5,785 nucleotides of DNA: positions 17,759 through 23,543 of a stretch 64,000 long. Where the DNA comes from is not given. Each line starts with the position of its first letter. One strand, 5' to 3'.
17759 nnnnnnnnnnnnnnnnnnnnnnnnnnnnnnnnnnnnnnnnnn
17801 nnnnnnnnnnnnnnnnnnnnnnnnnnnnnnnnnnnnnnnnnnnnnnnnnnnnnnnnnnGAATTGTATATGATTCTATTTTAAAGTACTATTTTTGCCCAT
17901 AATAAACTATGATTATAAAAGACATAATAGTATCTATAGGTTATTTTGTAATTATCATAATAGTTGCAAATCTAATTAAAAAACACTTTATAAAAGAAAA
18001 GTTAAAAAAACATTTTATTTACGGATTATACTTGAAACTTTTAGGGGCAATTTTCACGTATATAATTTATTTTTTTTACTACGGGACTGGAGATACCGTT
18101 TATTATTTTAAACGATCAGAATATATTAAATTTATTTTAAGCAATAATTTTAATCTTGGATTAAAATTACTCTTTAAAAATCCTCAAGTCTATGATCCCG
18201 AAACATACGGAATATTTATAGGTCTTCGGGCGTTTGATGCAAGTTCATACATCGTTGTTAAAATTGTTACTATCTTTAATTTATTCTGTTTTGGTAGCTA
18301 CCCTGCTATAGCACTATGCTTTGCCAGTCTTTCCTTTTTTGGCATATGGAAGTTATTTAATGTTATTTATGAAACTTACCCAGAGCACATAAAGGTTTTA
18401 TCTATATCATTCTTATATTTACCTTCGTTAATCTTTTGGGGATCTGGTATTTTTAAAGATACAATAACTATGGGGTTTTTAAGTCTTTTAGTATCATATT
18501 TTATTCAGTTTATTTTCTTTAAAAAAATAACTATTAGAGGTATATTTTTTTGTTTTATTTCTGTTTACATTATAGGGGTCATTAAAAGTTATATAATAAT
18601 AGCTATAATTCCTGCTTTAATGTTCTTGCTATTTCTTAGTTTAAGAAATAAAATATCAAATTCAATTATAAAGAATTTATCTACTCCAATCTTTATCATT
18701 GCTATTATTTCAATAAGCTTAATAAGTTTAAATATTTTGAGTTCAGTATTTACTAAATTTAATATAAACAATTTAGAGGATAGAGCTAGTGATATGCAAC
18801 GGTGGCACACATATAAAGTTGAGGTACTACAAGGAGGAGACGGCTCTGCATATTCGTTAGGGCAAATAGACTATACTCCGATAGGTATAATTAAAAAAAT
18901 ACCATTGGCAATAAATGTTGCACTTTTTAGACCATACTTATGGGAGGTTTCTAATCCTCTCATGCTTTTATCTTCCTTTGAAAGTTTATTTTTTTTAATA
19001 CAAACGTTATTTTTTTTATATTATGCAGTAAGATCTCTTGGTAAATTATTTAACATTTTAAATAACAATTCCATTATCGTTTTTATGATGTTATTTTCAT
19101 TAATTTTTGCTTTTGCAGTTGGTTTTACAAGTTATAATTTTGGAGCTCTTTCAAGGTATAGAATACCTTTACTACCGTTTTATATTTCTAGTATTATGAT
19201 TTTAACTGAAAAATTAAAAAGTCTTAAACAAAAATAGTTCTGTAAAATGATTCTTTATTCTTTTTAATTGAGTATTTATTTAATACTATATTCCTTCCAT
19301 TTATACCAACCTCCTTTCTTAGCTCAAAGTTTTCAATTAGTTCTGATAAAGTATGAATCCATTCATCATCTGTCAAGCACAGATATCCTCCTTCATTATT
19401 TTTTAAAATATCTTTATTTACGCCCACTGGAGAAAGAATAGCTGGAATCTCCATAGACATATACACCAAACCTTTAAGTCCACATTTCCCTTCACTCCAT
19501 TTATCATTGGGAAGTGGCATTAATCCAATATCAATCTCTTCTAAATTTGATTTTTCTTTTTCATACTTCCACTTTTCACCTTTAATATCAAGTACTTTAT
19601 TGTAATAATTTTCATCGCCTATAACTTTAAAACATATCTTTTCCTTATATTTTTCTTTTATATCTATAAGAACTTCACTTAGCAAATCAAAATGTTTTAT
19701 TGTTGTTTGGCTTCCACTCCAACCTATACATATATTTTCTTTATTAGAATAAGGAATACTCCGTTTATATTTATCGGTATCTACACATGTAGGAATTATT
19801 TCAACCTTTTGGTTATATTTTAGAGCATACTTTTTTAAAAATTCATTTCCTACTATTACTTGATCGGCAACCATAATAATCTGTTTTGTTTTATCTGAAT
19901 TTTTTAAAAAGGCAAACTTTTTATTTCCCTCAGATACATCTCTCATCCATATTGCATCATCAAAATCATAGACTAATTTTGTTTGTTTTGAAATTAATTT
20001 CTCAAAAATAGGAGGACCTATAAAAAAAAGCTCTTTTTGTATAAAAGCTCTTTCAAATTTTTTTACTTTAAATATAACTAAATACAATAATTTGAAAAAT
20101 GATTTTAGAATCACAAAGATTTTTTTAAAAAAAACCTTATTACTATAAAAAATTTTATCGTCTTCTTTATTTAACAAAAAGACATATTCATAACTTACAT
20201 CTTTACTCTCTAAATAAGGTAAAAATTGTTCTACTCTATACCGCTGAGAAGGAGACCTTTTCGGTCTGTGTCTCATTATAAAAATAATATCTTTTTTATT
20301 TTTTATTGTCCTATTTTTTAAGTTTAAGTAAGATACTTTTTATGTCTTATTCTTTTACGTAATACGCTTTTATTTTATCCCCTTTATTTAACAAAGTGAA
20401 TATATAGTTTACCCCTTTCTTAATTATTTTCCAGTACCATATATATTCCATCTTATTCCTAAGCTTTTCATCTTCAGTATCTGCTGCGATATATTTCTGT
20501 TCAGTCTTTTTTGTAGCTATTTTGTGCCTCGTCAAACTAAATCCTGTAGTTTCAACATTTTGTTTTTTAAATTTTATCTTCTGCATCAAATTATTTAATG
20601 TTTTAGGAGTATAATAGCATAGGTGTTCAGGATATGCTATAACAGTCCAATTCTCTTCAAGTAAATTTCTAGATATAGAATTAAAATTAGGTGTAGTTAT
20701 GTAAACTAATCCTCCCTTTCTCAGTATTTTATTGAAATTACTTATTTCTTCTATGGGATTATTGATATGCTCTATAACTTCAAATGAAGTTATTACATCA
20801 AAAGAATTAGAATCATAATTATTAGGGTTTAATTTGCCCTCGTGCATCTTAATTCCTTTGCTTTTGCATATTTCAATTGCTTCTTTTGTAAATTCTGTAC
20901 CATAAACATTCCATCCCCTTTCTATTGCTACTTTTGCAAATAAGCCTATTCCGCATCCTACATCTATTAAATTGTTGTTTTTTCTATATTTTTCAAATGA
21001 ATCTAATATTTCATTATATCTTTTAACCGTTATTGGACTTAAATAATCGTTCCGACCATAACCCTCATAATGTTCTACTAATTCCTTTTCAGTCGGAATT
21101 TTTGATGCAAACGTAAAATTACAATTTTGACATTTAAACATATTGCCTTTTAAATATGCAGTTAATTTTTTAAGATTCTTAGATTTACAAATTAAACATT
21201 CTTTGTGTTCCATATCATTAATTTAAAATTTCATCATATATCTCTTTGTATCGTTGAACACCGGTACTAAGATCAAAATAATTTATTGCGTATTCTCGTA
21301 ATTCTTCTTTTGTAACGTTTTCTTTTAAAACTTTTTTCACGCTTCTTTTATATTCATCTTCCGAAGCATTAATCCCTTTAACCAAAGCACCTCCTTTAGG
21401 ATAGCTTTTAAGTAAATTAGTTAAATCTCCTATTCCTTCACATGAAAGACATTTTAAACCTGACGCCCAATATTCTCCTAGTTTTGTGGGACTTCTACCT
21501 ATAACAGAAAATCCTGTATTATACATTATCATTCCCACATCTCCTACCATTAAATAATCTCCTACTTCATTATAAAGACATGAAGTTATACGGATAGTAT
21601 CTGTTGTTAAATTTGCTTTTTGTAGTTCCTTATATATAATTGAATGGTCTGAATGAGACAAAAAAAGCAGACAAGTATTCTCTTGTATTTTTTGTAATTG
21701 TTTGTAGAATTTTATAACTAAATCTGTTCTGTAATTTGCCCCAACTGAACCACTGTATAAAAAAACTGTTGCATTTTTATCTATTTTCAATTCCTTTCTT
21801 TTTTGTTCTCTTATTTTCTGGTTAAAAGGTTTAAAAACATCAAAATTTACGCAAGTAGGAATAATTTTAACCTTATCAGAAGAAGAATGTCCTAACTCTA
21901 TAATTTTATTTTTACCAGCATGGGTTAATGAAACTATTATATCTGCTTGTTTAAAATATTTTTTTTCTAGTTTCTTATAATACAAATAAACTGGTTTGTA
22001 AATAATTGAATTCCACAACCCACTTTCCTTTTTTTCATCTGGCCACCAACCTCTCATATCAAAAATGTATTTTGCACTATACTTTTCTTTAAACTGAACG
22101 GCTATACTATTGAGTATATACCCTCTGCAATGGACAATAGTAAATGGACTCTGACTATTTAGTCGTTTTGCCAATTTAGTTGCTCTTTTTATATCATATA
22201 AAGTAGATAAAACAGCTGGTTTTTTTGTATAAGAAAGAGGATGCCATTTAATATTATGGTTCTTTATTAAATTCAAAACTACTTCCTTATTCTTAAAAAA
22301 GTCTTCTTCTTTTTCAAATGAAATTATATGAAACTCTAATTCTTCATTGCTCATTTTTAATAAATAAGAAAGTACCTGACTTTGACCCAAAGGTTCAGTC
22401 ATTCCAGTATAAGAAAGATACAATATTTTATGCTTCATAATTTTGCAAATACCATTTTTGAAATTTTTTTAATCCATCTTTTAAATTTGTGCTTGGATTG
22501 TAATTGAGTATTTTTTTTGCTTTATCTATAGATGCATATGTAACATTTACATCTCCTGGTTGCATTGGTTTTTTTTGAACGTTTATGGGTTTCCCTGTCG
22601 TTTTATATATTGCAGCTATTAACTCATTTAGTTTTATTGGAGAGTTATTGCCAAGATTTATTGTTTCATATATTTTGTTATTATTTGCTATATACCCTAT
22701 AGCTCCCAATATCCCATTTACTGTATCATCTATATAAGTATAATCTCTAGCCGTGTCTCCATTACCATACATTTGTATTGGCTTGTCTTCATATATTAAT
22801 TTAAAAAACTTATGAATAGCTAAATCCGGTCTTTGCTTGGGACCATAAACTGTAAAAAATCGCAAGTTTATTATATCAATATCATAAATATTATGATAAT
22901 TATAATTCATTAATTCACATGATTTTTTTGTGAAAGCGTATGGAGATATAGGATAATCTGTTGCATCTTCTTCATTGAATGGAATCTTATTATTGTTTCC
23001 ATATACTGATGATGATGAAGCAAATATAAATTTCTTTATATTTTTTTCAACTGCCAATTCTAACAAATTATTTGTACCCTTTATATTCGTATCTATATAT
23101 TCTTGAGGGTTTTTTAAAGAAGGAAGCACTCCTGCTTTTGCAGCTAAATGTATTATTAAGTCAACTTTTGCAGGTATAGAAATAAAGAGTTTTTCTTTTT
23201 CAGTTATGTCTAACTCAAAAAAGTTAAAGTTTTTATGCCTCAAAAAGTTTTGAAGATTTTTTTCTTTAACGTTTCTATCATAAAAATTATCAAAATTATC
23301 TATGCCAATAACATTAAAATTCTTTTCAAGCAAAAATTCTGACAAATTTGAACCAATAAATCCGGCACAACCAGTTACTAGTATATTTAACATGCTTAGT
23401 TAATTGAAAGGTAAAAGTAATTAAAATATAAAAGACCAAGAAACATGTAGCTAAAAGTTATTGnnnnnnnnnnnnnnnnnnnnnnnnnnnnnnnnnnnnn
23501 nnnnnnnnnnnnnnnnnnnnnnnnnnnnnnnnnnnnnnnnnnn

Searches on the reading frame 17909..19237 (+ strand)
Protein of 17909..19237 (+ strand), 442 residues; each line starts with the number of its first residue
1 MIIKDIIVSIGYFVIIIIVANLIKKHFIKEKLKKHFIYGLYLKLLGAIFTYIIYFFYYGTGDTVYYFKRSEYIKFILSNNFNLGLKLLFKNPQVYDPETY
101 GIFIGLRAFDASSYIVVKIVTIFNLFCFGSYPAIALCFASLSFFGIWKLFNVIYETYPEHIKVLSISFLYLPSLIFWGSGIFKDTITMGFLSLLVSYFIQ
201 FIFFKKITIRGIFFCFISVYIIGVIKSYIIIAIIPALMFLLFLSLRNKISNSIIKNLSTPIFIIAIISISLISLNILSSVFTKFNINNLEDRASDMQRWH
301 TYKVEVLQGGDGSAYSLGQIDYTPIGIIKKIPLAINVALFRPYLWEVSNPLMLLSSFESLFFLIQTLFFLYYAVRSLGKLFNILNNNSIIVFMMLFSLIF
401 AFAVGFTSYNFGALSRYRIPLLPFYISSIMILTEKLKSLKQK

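Call 7: search_protein_families(library=pfam, proteins=[window:17909-19237:+], max_evalue=0.001)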
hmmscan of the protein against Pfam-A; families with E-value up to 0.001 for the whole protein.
window:17909-19237:+ (442 aa): 0 families

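Call 35: search_protein_families(library=ncbifam, proteins=[window:17909-19237:+], max_evalue=0.00001)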
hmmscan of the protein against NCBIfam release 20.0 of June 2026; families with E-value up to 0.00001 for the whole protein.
window:17909-19237:+ (442 aa): 0 families

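Call 50: search_protein_families(library=pfam, proteins=[window:17909-19237:+], max_evalue=0.1)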
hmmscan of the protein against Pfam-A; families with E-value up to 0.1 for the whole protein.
window:17909-19237:+ (442 aa): 0 families

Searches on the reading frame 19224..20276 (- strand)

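Call 7: search_protein_families(library=pfam, proteins=[window:19224-20276:-], max_evalue=0.001)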
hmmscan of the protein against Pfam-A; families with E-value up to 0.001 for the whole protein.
window:19224-20276:- (350 aa): 2 families
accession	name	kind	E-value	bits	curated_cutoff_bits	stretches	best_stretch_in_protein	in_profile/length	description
PF13692.12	Glyco_trans_1_4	-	1.9e-06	28.6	27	1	184-316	4-142/142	Glycosyl transferases group 1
PF00534.26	Glycos_transf_1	-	5.5e-06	26.5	26.4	1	186-329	20-171/172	Glycosyl transferases group 1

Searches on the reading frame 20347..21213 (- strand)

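Call 7: search_protein_families(library=pfam, proteins=[window:20347-21213:-], max_evalue=0.001)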
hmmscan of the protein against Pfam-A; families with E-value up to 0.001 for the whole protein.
window:20347-21213:- (288 aa): 7 families
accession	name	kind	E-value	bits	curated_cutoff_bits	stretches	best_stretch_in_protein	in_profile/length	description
PF13489.12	Methyltransf_23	-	1.3e-27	97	27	1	73-216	17-160/164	Methyltransferase domain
PF08241.18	Methyltransf_11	-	5e-16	59.6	21.2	1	83-172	1-95/95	Methyltransferase domain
PF13847.12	Methyltransf_31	-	8.7e-14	51.9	27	1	77-186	2-114/145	Methyltransferase domain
PF08242.18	Methyltransf_12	-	6e-13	49.8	30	1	83-169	1-97/98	Methyltransferase domain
PF13649.12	Methyltransf_25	-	1.7e-11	45.1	27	1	83-168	2-97/97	Methyltransferase domain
PF07021.18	MetW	-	1.3e-09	38.4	21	1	79-178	14-113/193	Methionine biosynthesis protein MetW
PF02353.26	CMAS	-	4.7e-06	26.5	27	1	78-174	62-166/273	Mycolic acid cyclopropane synthetase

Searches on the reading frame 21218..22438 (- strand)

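Call 6: search_protein_families(library=pfam, proteins=[window:21218-22438:-], max_evalue=0.001)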
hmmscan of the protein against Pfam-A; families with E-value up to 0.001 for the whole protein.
window:21218-22438:- (406 aa): 2 families
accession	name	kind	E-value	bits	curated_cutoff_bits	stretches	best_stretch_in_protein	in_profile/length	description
PF13439.12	Glyco_transf_4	-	9.9e-08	32.6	28.5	1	34-200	20-169/170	Glycosyltransferase Family 4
PF13579.12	Glyco_trans_4_4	-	1.3e-05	26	29.7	1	74-194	48-156/158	Glycosyl transferase 4-like domain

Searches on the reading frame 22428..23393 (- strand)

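Call 6: search_protein_families(library=pfam, proteins=[window:22428-23393:-], max_evalue=0.001)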
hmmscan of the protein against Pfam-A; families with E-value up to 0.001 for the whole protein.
window:22428-23393:- (321 aa): 8 families
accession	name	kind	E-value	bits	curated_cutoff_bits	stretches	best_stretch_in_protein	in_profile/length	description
PF16363.11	GDP_Man_Dehyd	-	1.1e-61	209.5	27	1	5-310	1-331/332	GDP-mannose 4,6 dehydratase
PF01370.27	Epimerase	-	8e-57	192.8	20.9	1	4-248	1-240/240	NAD dependent epimerase/dehydratase family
PF01073.25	3Beta_HSD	-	2.6e-22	79.6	22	1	5-240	1-237/280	3-beta hydroxysteroid dehydrogenase/isomerase family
PF02719.21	Polysacc_synt_2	-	3.1e-16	59.8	20.2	1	4-267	1-248/293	Polysaccharide biosynthesis protein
PF04321.23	RmlD_sub_bind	-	5.9e-13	49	27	1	3-268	2-233/287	RmlD substrate binding domain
PF07993.18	NAD_binding_4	-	7e-10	38.9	20.1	1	70-167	82-192/258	Male sterility protein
PF05368.20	NmrA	-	0.00014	22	27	0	4-127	5-107/298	NmrA-like family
PF00106.31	adh_short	-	0.00054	19.9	26.6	1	4-116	3-121/195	short chain dehydrogenase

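Call 15: search_protein_families(library=ncbifam, proteins=[window:22428-23393:-], max_evalue=0.00001)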
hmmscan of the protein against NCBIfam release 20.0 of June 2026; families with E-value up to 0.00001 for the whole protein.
window:22428-23393:- (321 aa): 28 families (the best 25 are shown)
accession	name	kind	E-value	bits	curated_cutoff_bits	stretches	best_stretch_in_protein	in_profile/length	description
TIGR01179.1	galE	equivalog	1.2e-52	178.8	262.3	1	3-317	1-327/332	UDP-glucose 4-epimerase GalE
TIGR04180.1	EDH_00030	hypoth_equivalog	3e-46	157.8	475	1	4-302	1-296/297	NAD-dependent 4,6-dehydratase LegB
TIGR01181.1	dTDP_gluc_dehyt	equivalog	3.2e-46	157.9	365.1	1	3-319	1-315/321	dTDP-glucose 4,6-dehydratase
NF011728.1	PRK15181.1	equivalog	1.1e-45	156.2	760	1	4-318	18-340/348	Vi polysaccharide biosynthesis UDP-N-acetylglucosaminuronic acid C-4 epimerase TviC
NF007956.0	PRK10675.1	subfamily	3.4e-35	121.8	394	2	3-184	2-182/338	UDP-glucose 4-epimerase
TIGR02197.1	heptose_epim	equivalog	4.4e-34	118.1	274.6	1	4-317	1-315/316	ADP-glyceromanno-heptose 6-epimerase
NF007490.0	PRK10084.1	subfamily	8.8e-27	94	649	1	3-319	2-338/361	dTDP-glucose 4,6-dehydratase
NF007582.0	PRK10217.1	equivalog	3.3e-25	88.9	698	1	1-318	1-334/355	dTDP-glucose 4,6-dehydratase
TIGR02622.1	CDP_4_6_dhtase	equivalog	1.7e-22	80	278.45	1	3-319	6-334/352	CDP-glucose 4,6-dehydratase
NF042423.1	oxyalk_red_Shew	equivalog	1.6e-21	76.7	580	1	3-270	10-261/331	2-alkyl-3-oxoalkanoate reductase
TIGR01472.1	gmd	equivalog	9e-21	74.4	415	1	5-227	4-234/342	GDP-mannose 4,6-dehydratase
NF047922.1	GDPFucSynFcl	equivalog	6e-20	71.9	500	1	60-319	36-305/308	GDP-L-fucose synthase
NF008872.0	PRK11908.1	equivalog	2.3e-19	69.7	294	1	2-318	2-338/349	bifunctional UDP-4-keto-pentose/UDP-xylose synthase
NF042422.1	oxyalk_red_OleD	equivalog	4e-19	69.2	580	1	3-271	2-255/329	2-alkyl-3-oxoalkanoate reductase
NF043036.1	ErythonDh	equivalog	6.1e-17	61.8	325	1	3-197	2-194/321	D-erythronate dehydrogenase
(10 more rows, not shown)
